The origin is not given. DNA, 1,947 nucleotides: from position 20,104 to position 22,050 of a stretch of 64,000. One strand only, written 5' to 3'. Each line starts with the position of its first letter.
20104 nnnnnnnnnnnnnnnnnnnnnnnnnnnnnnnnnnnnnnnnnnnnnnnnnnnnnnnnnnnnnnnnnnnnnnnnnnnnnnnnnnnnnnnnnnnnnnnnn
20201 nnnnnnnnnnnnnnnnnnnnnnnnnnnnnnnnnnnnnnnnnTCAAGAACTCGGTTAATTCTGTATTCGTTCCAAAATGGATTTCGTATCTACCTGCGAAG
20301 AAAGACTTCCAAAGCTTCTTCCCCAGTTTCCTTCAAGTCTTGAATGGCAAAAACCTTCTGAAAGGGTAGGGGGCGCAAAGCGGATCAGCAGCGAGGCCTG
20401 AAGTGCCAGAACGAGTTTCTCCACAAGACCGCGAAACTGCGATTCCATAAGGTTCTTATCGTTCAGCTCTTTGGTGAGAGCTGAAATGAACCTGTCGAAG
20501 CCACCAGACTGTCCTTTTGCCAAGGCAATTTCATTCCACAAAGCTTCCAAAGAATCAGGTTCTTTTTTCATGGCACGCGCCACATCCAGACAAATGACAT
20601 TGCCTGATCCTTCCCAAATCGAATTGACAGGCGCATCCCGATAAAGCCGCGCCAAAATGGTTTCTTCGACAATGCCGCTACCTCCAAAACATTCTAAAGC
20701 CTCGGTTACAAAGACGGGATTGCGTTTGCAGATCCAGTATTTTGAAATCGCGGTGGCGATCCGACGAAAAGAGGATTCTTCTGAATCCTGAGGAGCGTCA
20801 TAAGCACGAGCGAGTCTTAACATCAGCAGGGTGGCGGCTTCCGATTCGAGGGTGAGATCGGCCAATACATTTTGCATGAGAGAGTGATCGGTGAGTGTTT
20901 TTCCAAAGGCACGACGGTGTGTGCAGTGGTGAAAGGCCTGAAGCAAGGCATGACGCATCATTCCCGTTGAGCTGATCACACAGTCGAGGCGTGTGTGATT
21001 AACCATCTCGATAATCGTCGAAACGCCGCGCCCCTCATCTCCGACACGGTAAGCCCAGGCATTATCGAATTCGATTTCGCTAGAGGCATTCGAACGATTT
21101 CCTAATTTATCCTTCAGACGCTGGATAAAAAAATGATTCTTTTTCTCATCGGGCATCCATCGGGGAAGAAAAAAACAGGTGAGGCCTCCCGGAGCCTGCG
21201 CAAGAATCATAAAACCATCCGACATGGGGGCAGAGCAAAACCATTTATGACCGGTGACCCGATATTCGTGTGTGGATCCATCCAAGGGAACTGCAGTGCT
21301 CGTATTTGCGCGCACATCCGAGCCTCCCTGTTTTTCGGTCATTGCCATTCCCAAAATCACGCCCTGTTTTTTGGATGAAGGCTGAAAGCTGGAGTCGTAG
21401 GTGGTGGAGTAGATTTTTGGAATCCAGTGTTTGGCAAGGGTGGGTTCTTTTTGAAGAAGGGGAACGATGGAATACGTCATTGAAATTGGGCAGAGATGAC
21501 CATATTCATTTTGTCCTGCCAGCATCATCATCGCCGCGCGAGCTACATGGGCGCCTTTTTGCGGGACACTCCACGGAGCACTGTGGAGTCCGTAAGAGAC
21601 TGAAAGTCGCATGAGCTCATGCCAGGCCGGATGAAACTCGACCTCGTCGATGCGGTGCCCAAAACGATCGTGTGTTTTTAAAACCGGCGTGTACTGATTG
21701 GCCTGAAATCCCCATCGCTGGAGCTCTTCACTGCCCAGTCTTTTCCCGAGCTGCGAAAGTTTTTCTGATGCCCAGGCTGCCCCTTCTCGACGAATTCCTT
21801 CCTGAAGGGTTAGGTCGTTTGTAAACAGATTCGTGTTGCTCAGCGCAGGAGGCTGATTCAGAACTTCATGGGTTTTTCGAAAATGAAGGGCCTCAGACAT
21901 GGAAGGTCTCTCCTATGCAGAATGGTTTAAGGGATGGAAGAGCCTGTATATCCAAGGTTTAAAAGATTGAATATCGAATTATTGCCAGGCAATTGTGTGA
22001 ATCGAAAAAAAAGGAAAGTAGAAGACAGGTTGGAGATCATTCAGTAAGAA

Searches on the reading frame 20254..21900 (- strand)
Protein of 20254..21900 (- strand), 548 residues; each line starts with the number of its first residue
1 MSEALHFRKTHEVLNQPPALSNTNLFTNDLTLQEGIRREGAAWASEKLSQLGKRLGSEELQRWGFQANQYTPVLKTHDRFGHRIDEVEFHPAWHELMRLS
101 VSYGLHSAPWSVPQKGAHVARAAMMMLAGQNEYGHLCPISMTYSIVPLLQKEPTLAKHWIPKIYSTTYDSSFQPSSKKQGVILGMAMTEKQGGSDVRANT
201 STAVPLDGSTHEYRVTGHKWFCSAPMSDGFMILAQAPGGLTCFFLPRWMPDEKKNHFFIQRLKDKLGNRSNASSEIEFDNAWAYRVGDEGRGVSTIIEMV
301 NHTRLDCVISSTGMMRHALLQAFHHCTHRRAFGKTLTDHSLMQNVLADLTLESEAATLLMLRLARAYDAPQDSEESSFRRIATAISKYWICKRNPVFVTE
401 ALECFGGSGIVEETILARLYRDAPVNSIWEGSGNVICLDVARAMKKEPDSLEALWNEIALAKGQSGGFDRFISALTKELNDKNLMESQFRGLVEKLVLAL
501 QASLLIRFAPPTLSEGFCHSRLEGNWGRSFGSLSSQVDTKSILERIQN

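Call 82: search_protein_families(library=ncbifam, proteins=[window:20254-21900:-], max_evalue=0.00001)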
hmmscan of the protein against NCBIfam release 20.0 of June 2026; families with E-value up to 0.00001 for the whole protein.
window:20254-21900:- (548 aa): 13 families
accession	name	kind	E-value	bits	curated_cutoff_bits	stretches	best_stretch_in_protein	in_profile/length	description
NF008594.0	PRK11561.1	equivalog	6.5e-168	559.4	545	1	9-537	4-527/540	isovaleryl-CoA dehydrogenase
NF045552.1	GlutCoADH_Des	equivalog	4.8e-25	88.5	470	1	180-438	119-373/387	glutaryl-CoA dehydrogenase Acd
NF042972.1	AcrlCoAredClosAcrC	equivalog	1.9e-23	82.8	640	1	162-444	99-376/378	acryloyl-CoA reductase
NF043006.1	CyhCrbnylCoADH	equivalog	2.1e-22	79.6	650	1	178-447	115-378/380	cyclohexane-1-carbonyl-CoA dehydrogenase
NF008997.0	PRK12341.1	equivalog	4e-22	78.8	537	1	182-446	119-378/382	acyl-CoA dehydrogenase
NF053553.1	prodigi_MBC_PigA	equivalog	4.2e-22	78.8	500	1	178-442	118-377/381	prodigiosin MBC biosynthesis dehydrogenase PigA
NF002885.1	PRK03354.1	equivalog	2.8e-20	72.7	540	1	182-446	118-375/378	crotonobetainyl-CoA dehydrogenase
NF058590.1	AcCoDHFadEBacil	equivalog_domain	2.3e-18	66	600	1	182-444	136-410/586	acyl-CoA dehydrogenase FadE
NF052270.1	Staph_DH_FadE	equivalog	1.2e-17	63.8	600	1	184-444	141-393/400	acyl-CoA dehydrogenase FadE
NF045652.1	ProlPCPDhRedW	equivalog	2.9e-16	59.3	650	1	182-445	117-374/376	L-prolyl-[peptidyl-carrier protein] dehydrogenase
NF042439.1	SulpropCoADesulf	equivalog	1.8e-15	56.6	600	1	185-442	110-368/379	3-sulfinopropanoyl-CoA desulfinase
TIGR03207.1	cyc_hxne_CoA_dh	equivalog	1e-12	47.5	575.35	1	181-442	114-369/372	cyclohexanecarboxyl-CoA dehydrogenase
NF037942.1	ac_ACP_DH_MbtN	equivalog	1.2e-10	40.7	700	1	180-452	108-373/376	mycobactin biosynthesis acyl-ACP dehydrogenase MbtN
